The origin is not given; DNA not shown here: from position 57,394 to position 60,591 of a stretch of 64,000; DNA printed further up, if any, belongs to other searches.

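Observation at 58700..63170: About 4.5 kb low-GC segment whose two edges fall inside ORFs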

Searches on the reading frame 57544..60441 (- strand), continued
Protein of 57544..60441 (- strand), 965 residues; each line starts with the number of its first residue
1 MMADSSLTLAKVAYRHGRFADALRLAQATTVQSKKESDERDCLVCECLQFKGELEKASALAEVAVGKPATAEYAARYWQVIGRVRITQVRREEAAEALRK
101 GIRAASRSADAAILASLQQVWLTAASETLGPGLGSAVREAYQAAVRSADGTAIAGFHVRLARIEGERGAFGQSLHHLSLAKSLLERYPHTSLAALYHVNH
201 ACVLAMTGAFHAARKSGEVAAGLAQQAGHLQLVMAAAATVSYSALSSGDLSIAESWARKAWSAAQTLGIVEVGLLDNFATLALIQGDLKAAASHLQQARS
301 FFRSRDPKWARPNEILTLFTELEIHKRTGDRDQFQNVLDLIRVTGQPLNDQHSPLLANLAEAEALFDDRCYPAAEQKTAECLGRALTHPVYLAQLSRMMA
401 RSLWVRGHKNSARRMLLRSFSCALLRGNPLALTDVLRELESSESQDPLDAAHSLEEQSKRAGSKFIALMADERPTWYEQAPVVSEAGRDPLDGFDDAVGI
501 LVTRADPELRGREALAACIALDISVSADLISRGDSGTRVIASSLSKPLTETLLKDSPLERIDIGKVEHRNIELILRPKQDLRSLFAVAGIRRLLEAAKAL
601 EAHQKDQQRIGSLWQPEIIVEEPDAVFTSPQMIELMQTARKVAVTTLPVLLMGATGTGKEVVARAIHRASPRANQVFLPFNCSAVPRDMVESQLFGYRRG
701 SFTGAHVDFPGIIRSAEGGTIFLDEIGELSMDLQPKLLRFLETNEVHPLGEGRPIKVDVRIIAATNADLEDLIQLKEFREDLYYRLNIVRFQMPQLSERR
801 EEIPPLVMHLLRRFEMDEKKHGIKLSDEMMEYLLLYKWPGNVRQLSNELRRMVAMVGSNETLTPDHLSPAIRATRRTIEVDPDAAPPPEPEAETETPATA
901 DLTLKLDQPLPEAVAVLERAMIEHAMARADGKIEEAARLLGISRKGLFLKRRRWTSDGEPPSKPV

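Call 8: find_homologous_proteins(query=window:57544-60441:-, max_evalue=1e-10)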
Query window:57544-60441:- (965 aa): 95 proteins with E <= 1e-10 among 8000 candidates.
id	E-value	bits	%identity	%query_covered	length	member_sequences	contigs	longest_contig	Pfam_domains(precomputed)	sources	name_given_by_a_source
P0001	0.0e+0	2123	100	100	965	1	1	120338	PF00158.33,PF25601.2,PF02954.26,PF14532.13,PF07728.21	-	-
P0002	0.0e+0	1309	63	100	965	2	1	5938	PF00158.33,PF25601.2,PF02954.26,PF14532.13,PF07728.21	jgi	-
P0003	0.0e+0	1305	63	100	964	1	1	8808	PF00158.33,PF07724.21,PF25601.2,PF02954.26,PF13424.13,PF14532.13,PF07728.21,PF01078.28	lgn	-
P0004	0.0e+0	1300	62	99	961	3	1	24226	PF00158.33,PF25601.2,PF02954.26,PF14532.13,PF07728.21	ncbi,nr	ncbi:MAG: sigma-54 dependent transcriptional regulator [Acidobacteriota bacterium]|nr:sigma-54 depen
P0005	0.0e+0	1286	64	98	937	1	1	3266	PF00158.33,PF07724.21,PF25601.2,PF02954.26,PF00004.36,PF14532.13,PF07728.21,PF01078.28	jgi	jgi:DNA-binding NtrC family response regulator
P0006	0.0e+0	1267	63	100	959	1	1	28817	PF00158.33,PF07724.21,PF25601.2,PF02954.26,PF00004.36,PF14532.13,PF07728.21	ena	-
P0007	0.0e+0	1252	61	100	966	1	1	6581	PF00158.33,PF25601.2,PF02954.26,PF14532.13,PF07728.21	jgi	jgi:DNA-binding NtrC family response regulator/tetratricopeptide (TPR) repeat protein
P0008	0.0e+0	1216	60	99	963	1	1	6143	PF00158.33,PF25601.2,PF02954.26,PF13424.13,PF14532.13,PF07728.21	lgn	-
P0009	0.0e+0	1203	59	99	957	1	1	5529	PF00158.33,PF25601.2,PF02954.26,PF14532.13,PF07728.21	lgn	-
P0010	0.0e+0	1142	56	99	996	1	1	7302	PF00158.33,PF25601.2,PF02954.26,PF14532.13,PF07728.21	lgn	-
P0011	0.0e+0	1125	57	100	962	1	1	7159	PF00158.33,PF07724.21,PF25601.2,PF02954.26,PF14532.13,PF07728.21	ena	-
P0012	6.4e-105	370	47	40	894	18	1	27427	PF00158.33,PF25601.2,PF02954.26,PF13424.13,PF14532.13,PF07728.21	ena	-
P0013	7.8e-81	290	43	34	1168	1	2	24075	PF13414.13,PF13384.13,PF13518.13,PF24885.2,PF13428.13,PF14532.13,PF07728.21,PF13565.13,PF13374.13,PF14559.13,PF00158.33,PF13551.13,PF17874.8,PF25601.2,PF02954.26,PF00515.35,PF13424.13,PF28559.1,PF13432.13,PF13181.13,PF07719.24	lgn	-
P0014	7.1e-62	228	38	40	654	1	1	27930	PF13185.13,PF00158.33,PF00498.32,PF25601.2,PF01590.33,PF16697.11,PF13492.13,PF14532.13,PF07728.21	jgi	jgi:transcriptional regulator with GAF, ATPase, and Fis domain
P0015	2.8e-61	226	46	26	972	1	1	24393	PF00158.33,PF25601.2,PF14532.13,PF07728.21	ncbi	-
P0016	1.1e-59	220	39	38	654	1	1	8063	PF13185.13,PF00158.33,PF07724.21,PF00498.32,PF25601.2,PF01590.33,PF16697.11,PF13492.13,PF14532.13,PF07728.21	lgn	-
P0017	2.0e-59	220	38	38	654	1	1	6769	PF13185.13,PF00158.33,PF07724.21,PF00498.32,PF25601.2,PF01590.33,PF16697.11,PF13492.13,PF14532.13,PF07728.21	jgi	-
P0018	6.5e-57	211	38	34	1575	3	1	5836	PF00069.32,PF13185.13,PF00158.33,PF25601.2,PF01590.33,PF02954.26,PF13424.13,PF28559.1,PF13492.13,PF13428.13,PF14532.13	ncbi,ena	-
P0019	9.9e-57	211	40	34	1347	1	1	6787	PF13185.13,PF00158.33,PF25601.2,PF01590.33,PF02954.26,PF14532.13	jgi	jgi:transcriptional regulator with GAF, ATPase, and Fis domain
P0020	1.4e-56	210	40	34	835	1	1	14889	PF13185.13,PF00158.33,PF25601.2,PF01590.33,PF02954.26,PF00004.36,PF14532.13,PF07728.21,PF01078.28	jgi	jgi:transcriptional regulator with GAF, ATPase, and Fis domain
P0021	1.6e-56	210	39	34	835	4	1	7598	PF13185.13,PF00158.33,PF25601.2,PF01590.33,PF02954.26,PF14532.13,PF07728.21,PF01078.28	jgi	jgi:transcriptional regulator with GAF, ATPase, and Fis domain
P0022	1.6e-56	210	42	34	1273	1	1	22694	PF00069.32,PF13185.13,PF00158.33,PF25601.2,PF01590.33,PF02954.26,PF14532.13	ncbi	-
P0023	1.7e-56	210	41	34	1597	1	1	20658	PF07714.24,PF00069.32,PF13185.13,PF00158.33,PF25601.2,PF01590.33,PF02954.26,PF03109.23,PF13424.13,PF13492.13,PF14532.13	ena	-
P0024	1.4e-55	207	40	34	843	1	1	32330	PF13426.14,PF13188.14,PF13185.13,PF00004.36,PF14532.13,PF07728.21,PF08447.19,PF00158.33,PF25601.2,PF01590.33,PF08448.17,PF00989.32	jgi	jgi:formate hydrogenlyase transcriptional activator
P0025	1.8e-54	203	35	42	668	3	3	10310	PF08447.19,PF13426.14,PF13188.14,PF00158.33,PF25601.2,PF02954.26,PF08448.17,PF00989.32,PF14532.13,PF07728.21,PF01078.28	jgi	jgi:PAS domain S-box-containing protein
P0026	2.1e-54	203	46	21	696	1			PF13185.13,PF00158.33,PF25601.2,PF01590.33,PF13492.13,PF14532.13,PF07728.21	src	-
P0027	6.5e-53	198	37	33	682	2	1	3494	PF13379.12,PF00158.33,PF04069.18,PF25601.2,PF02954.26,PF09084.17,PF14532.13,PF07728.21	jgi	jgi:aliphatic sulfonates family ABC transporter substrate-binding protein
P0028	4.3e-52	195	42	28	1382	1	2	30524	PF13426.14,PF13188.14,PF14532.13,PF07728.21,PF04392.19,PF08447.19,PF00158.33,PF25601.2,PF02954.26,PF08448.17,PF00989.32,PF14598.13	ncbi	-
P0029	1.3e-51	194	42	25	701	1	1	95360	PF13185.13,PF00158.33,PF25601.2,PF01590.33,PF02954.26,PF00004.36,PF14532.13,PF07728.21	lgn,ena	-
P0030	1.4e-51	194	45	25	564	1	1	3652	PF00158.33,PF00498.32,PF25601.2,PF16697.11,PF00493.30,PF14532.13,PF07728.21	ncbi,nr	ncbi:MAG: hypothetical protein JWM74_5265 [Myxococcaceae bacterium]|nr:hypothetical protein [Myxococ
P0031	1.6e-51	194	38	34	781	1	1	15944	PF00158.33,PF25601.2,PF01590.33,PF02954.26,PF16927.12,PF14532.13,PF07728.21,PF01078.28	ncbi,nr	ncbi:MAG: sigma 54-interacting transcriptional regulator [Deltaproteobacteria bacterium]|nr:sigma 54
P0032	2.0e-51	193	38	34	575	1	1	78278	PF00158.33,PF07724.21,PF00498.32,PF25601.2,PF02954.26,PF16697.11,PF00004.36,PF14532.13,PF07728.21,PF13556.13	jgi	-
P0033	3.0e-51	193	36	34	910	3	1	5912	PF00158.33,PF25601.2,PF02954.26,PF14532.13,PF07728.21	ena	-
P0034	3.2e-51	193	43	27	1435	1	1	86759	PF13176.13,PF14532.13,PF07728.21,PF13191.13,PF13374.13,PF00158.33,PF17874.8,PF25601.2,PF02954.26,PF00515.35,PF13424.13,PF07719.24,PF13556.13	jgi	jgi:DNA-binding NtrC family response regulator/tetratricopeptide (TPR) repeat protein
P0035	8.2e-51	191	40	32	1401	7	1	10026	PF00004.36,PF13401.13,PF14532.13,PF07728.21,PF13191.13,PF00158.33,PF17874.8,PF25601.2,PF02954.26,PF13424.13,PF00211.26,PF07719.24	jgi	-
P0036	1.4e-50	190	37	31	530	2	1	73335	PF00158.33,PF25601.2,PF02954.26,PF00004.36,PF14532.13,PF07728.21,PF00072.31,PF13191.13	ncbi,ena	-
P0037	6.0e-50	188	40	32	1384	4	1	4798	PF00158.33,PF25601.2,PF02954.26,PF13424.13,PF00004.36,PF13401.13,PF00211.26,PF14532.13,PF07728.21,PF13191.13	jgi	jgi:DNA-binding NtrC family response regulator/class 3 adenylate cyclase/tetratricopeptide (TPR) rep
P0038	9.0e-50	188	36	34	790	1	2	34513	PF00158.33,PF25601.2,PF02954.26,PF00004.36,PF14532.13,PF07728.21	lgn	-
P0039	1.0e-49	187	39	31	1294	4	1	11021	PF00158.33,PF25601.2,PF02954.26,PF14532.13,PF07728.21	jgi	jgi:DNA-binding NtrC family response regulator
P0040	1.7e-49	187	35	35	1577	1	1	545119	PF13185.13,PF13492.13,PF13401.13,PF14532.13,PF07728.21,PF13191.13,PF07714.24,PF00069.32,PF00158.33,PF25601.2,PF01590.33,PF02954.26,PF00515.35,PF13424.13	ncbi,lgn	ncbi:MAG: sigma 54-interacting transcriptional regulator [Myxococcota bacterium]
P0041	9.8e-49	184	42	25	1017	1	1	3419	PF00158.33,PF25601.2,PF14532.13,PF07728.21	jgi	jgi:DNA-binding NtrC family response regulator/GAF domain-containing protein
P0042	1.0e-48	184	44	22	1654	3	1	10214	PF00069.32,PF00158.33,PF25601.2,PF13424.13,PF14532.13,PF07728.21,PF25199.2,PF13191.13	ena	-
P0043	1.0e-48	184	44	23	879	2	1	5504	PF05226.17,PF00158.33,PF25601.2,PF00004.36,PF14532.13,PF07728.21,PF01078.28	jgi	jgi:transcriptional regulator with PAS, ATPase and Fis domain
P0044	1.4e-48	184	44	24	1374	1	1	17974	PF13401.13,PF14532.13,PF13191.13,PF00158.33,PF17874.8,PF25601.2,PF02954.26,PF00515.35,PF13424.13,PF13181.13,PF07719.24,PF13556.13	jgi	jgi:transcriptional regulator with AAA-type ATPase domain/tetratricopeptide (TPR) repeat protein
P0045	3.5e-48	182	46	21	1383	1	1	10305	PF13604.13,PF00004.36,PF13401.13,PF14532.13,PF07728.21,PF13191.13,PF00158.33,PF17874.8,PF25601.2,PF02954.26,PF13424.13,PF01078.28,PF13556.13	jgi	jgi:DNA-binding NtrC family response regulator/tetratricopeptide (TPR) repeat protein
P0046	8.4e-48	181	35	32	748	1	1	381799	PF25058.2,PF13176.13,PF24885.2,PF13428.13,PF14532.13,PF07728.21,PF13374.13,PF00158.33,PF17874.8,PF25601.2,PF02954.26,PF00515.35,PF18024.8,PF13424.13,PF28559.1,PF13432.13,PF13181.13,PF07719.24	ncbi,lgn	-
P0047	8.5e-48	181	44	24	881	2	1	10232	PF05226.17,PF00158.33,PF25601.2,PF02954.26,PF00004.36,PF14532.13,PF07728.21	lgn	-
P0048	9.4e-48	181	37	34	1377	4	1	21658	PF13401.13,PF14532.13,PF13191.13,PF13374.13,PF00158.33,PF17874.8,PF25601.2,PF02954.26,PF00515.35,PF13424.13,PF13181.13,PF07719.24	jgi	jgi:DNA-binding NtrC family response regulator/tetratricopeptide (TPR) repeat protein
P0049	1.5e-47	180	44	23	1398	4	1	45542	PF00004.36,PF13401.13,PF14532.13,PF07728.21,PF13191.13,PF00158.33,PF17874.8,PF25601.2,PF02954.26,PF00515.35,PF13424.13,PF13181.13,PF07719.24,PF13556.13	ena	-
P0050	1.9e-47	180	39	31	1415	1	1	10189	PF00004.36,PF13401.13,PF14532.13,PF07728.21,PF13191.13,PF00158.33,PF25601.2,PF02954.26,PF00515.35,PF13424.13,PF13181.13,PF07719.24,PF13556.13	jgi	jgi:DNA-binding NtrC family response regulator/tetratricopeptide (TPR) repeat protein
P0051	2.4e-47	180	37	34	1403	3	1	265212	PF00004.36,PF13401.13,PF14532.13,PF07728.21,PF13191.13,PF13374.13,PF00158.33,PF17874.8,PF25601.2,PF02954.26,PF00515.35,PF13424.13,PF13181.13,PF07719.24,PF13556.13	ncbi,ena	-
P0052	2.7e-47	180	37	34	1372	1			PF13401.13,PF14532.13,PF07728.21,PF13191.13,PF00158.33,PF17874.8,PF25601.2,PF02954.26,PF00515.35,PF13424.13,PF07719.24,PF13556.13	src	-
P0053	2.7e-47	180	36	30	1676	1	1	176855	PF13185.13,PF13492.13,PF13401.13,PF14532.13,PF07728.21,PF13191.13,PF00069.32,PF00158.33,PF17874.8,PF25601.2,PF01590.33,PF02954.26,PF13424.13,PF25199.2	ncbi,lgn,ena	-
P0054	3.4e-47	179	37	33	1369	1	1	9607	PF13176.13,PF13401.13,PF14532.13,PF13191.13,PF00158.33,PF17874.8,PF25601.2,PF02954.26,PF00515.35,PF13424.13,PF13181.13,PF07719.24,PF13556.13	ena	-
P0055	1.4e-46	177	42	25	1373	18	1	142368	PF13401.13,PF14532.13,PF07728.21,PF13191.13,PF12840.14,PF00158.33,PF25601.2,PF02954.26,PF00515.35,PF13424.13,PF07719.24,PF13556.13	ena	-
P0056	1.5e-46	177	38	31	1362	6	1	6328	PF00158.33,PF25601.2,PF02954.26,PF05729.19,PF13424.13,PF00004.36,PF13401.13,PF14532.13,PF13181.13,PF07728.21,PF13191.13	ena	-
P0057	1.8e-46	177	45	22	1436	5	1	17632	PF13401.13,PF14532.13,PF07728.21,PF13191.13,PF00158.33,PF17874.8,PF25601.2,PF02954.26,PF00515.35,PF13424.13,PF07719.24,PF13556.13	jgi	jgi:transcriptional regulator with AAA-type ATPase domain/tetratricopeptide (TPR) repeat protein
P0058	1.8e-46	177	36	34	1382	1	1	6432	PF13176.13,PF13401.13,PF14532.13,PF07728.21,PF13191.13,PF00158.33,PF17874.8,PF25601.2,PF02954.26,PF13424.13,PF13181.13,PF07719.24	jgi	-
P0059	1.8e-46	177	38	32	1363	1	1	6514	PF13401.13,PF14532.13,PF13191.13,PF00158.33,PF17874.8,PF25601.2,PF02954.26,PF00515.35,PF13424.13,PF13181.13,PF07719.24,PF13556.13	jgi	jgi:DNA-binding NtrC family response regulator/tetratricopeptide (TPR) repeat protein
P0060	4.1e-46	176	43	23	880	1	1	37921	PF05226.17,PF00158.33,PF25601.2,PF00004.36,PF14532.13,PF07728.21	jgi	-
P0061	6.4e-46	175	36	35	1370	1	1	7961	PF00158.33,PF25601.2,PF02954.26,PF13424.13,PF13401.13,PF14532.13,PF13181.13,PF07728.21,PF07719.24,PF13191.13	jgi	jgi:transcriptional regulator with AAA-type ATPase domain/tetratricopeptide (TPR) repeat protein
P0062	6.6e-46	175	39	32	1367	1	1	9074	PF00158.33,PF17874.8,PF25601.2,PF02954.26,PF13424.13,PF13401.13,PF14532.13,PF07719.24,PF13191.13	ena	-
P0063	1.5e-45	174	40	27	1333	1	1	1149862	PF00158.33,PF25601.2,PF02954.26,PF13424.13,PF00004.36,PF13401.13,PF14532.13,PF07728.21,PF13191.13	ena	-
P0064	1.6e-45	174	41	26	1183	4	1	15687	PF00158.33,PF17874.8,PF25601.2,PF02954.26,PF13424.13,PF13401.13,PF14532.13,PF07728.21,PF01078.28,PF13191.13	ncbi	-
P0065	1.6e-45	174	44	22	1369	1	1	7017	PF13176.13,PF00004.36,PF13401.13,PF14532.13,PF07728.21,PF13191.13,PF13374.13,PF00158.33,PF17874.8,PF25601.2,PF02954.26,PF00515.35,PF13424.13,PF13181.13,PF07719.24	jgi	-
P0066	2.3e-45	173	38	32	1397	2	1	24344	PF00004.36,PF13401.13,PF14532.13,PF07728.21,PF13191.13,PF00158.33,PF25601.2,PF02954.26,PF00515.35,PF13424.13,PF07719.24,PF13556.13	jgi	jgi:transcriptional regulator with AAA-type ATPase domain/tetratricopeptide (TPR) repeat protein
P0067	8.2e-45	171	46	22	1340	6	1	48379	PF00158.33,PF17874.8,PF25601.2,PF02954.26,PF13424.13,PF14532.13,PF07728.21,PF13191.13,PF13556.13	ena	-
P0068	1.1e-44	171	40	24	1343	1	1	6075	PF00158.33,PF25601.2,PF02954.26,PF05729.19,PF13424.13,PF13401.13,PF14532.13,PF13181.13,PF07728.21,PF13191.13,PF13556.13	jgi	jgi:DNA-binding NtrC family response regulator/predicted ATPase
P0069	1.4e-44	171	42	25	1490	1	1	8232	PF00004.36,PF13401.13,PF14532.13,PF07728.21,PF13191.13,PF00158.33,PF25601.2,PF02954.26,PF00515.35,PF13424.13,PF00211.26,PF13181.13,PF01078.28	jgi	jgi:DNA-binding NtrC family response regulator/class 3 adenylate cyclase/tetratricopeptide (TPR) rep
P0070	1.5e-44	170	45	21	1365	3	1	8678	PF00158.33,PF25601.2,PF02954.26,PF00515.35,PF13424.13,PF13401.13,PF14532.13,PF07728.21,PF13191.13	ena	-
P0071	2.9e-44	169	42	23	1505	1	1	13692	PF13185.13,PF13492.13,PF00004.36,PF13401.13,PF14532.13,PF07728.21,PF13191.13,PF07714.24,PF00069.32,PF00158.33,PF25601.2,PF01590.33,PF02954.26,PF13424.13,PF13432.13,PF25199.2,PF20720.4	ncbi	-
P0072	4.5e-44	169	44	22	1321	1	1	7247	PF13176.13,PF00004.36,PF13401.13,PF14532.13,PF07728.21,PF13191.13,PF14559.13,PF00158.33,PF25601.2,PF02954.26,PF13424.13,PF07719.24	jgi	jgi:DNA-binding NtrC family response regulator/tetratricopeptide (TPR) repeat protein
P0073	5.4e-44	169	43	22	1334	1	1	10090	PF13176.13,PF00004.36,PF13401.13,PF14532.13,PF07728.21,PF13191.13,PF00158.33,PF25601.2,PF02954.26,PF13424.13,PF07719.24,PF13556.13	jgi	jgi:transcriptional regulator with AAA-type ATPase domain/tetratricopeptide (TPR) repeat protein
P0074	6.5e-44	168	41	23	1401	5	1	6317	PF00158.33,PF17874.8,PF25601.2,PF02954.26,PF05729.19,PF13424.13,PF00004.36,PF14532.13,PF07728.21,PF07719.24,PF13191.13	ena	-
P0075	8.2e-44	168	42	26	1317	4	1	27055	PF00158.33,PF25601.2,PF02954.26,PF13424.13,PF13401.13,PF14532.13,PF07728.21,PF13191.13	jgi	jgi:transcriptional regulator with AAA-type ATPase domain/tetratricopeptide (TPR) repeat protein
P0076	8.2e-44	168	41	26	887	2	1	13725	PF05226.17,PF00158.33,PF25601.2,PF02954.26,PF00004.36,PF14532.13,PF07728.21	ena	-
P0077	1.4e-43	167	42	25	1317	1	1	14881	PF00158.33,PF25601.2,PF02954.26,PF13424.13,PF14532.13,PF07728.21,PF13191.13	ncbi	-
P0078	2.0e-43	167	40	24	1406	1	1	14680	PF00158.33,PF25601.2,PF02954.26,PF13424.13,PF13401.13,PF00211.26,PF14532.13,PF07728.21,PF13191.13,PF13556.13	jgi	jgi:transcriptional regulator with AAA-type ATPase domain/class 3 adenylate cyclase/tetratricopeptid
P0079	2.3e-43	166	38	32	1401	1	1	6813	PF13176.13,PF00493.30,PF13401.13,PF14532.13,PF07728.21,PF13191.13,PF00158.33,PF25601.2,PF02954.26,PF13424.13,PF05621.18,PF07719.24,PF13556.13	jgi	jgi:transcriptional regulator with AAA-type ATPase domain/tetratricopeptide (TPR) repeat protein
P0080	3.0e-43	166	37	33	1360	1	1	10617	PF00158.33,PF25601.2,PF02954.26,PF00515.35,PF13424.13,PF13401.13,PF14532.13,PF13191.13,PF13556.13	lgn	-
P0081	1.4e-42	164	41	23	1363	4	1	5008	PF00158.33,PF25601.2,PF02954.26,PF13424.13,PF13401.13,PF14532.13,PF07728.21,PF07719.24,PF13191.13,PF13556.13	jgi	-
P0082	2.0e-42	163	39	25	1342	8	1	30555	PF00158.33,PF17874.8,PF25601.2,PF02954.26,PF13424.13,PF13401.13,PF14532.13,PF07728.21,PF13191.13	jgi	jgi:transcriptional regulator with AAA-type ATPase domain/tetratricopeptide (TPR) repeat protein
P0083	2.1e-42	163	37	34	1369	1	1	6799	PF00158.33,PF25601.2,PF02954.26,PF00004.36,PF13401.13,PF14532.13,PF07728.21,PF13191.13,PF13556.13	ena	-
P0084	3.7e-42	162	39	32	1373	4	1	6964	PF13176.13,PF00004.36,PF13401.13,PF14532.13,PF07728.21,PF13191.13,PF00158.33,PF17874.8,PF25601.2,PF02954.26,PF00515.35,PF13424.13,PF13181.13,PF07719.24,PF13556.13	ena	-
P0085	5.4e-42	162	38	33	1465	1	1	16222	PF14559.13,PF00158.33,PF25601.2,PF02954.26,PF13424.13,PF13401.13,PF00211.26,PF14532.13,PF13191.13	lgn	-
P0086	7.9e-42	161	40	25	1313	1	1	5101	PF00158.33,PF25601.2,PF02954.26,PF13424.13,PF13401.13,PF14532.13,PF07728.21,PF13191.13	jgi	jgi:transcriptional regulator with AAA-type ATPase domain/tetratricopeptide (TPR) repeat protein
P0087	1.7e-41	160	37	31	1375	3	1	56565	PF00158.33,PF17874.8,PF25601.2,PF02954.26,PF13424.13,PF00004.36,PF13401.13,PF14532.13,PF07728.21,PF13191.13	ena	-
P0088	1.8e-41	160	35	26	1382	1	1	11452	PF13185.13,PF13492.13,PF14532.13,PF07728.21,PF13191.13,PF00158.33,PF25601.2,PF01590.33,PF02954.26,PF00515.35,PF13424.13,PF07719.24,PF25199.2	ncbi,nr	ncbi:MAG: sigma 54-interacting transcriptional regulator, partial [Myxococcota bacterium]|nr:sigma 5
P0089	3.2e-41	159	33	35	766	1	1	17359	PF00158.33,PF25601.2,PF02954.26,PF14532.13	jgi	jgi:DNA-binding NtrC family response regulator/tetratricopeptide (TPR) repeat protein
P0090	4.1e-40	156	33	36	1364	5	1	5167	PF00158.33,PF25601.2,PF02954.26,PF13424.13,PF00004.36,PF13401.13,PF14532.13,PF07728.21,PF07719.24,PF13191.13,PF13556.13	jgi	jgi:transcriptional regulator with AAA-type ATPase domain/tetratricopeptide (TPR) repeat protein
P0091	3.5e-39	153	34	32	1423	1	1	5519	PF00158.33,PF25601.2,PF02954.26,PF13424.13,PF13401.13,PF14532.13,PF07728.21,PF13191.13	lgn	-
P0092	7.7e-39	152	34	33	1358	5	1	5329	PF00158.33,PF25601.2,PF02954.26,PF13424.13,PF13401.13,PF14532.13,PF07728.21,PF13191.13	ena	-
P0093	2.1e-38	150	37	26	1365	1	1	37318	PF00158.33,PF25601.2,PF02954.26,PF13424.13,PF00004.36,PF13401.13,PF14532.13,PF07728.21,PF07719.24,PF13191.13,PF13556.13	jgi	jgi:transcriptional regulator with AAA-type ATPase domain/tetratricopeptide (TPR) repeat protein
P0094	1.3e-37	147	41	21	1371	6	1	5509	PF00158.33,PF25601.2,PF02954.26,PF13424.13,PF13401.13,PF14532.13,PF07728.21,PF07719.24,PF13191.13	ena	-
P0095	4.6e-25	106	29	34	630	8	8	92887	PF00158.33,PF06506.17,PF25601.2,PF02954.26,PF18024.8,PF08448.17,PF14532.13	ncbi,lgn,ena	-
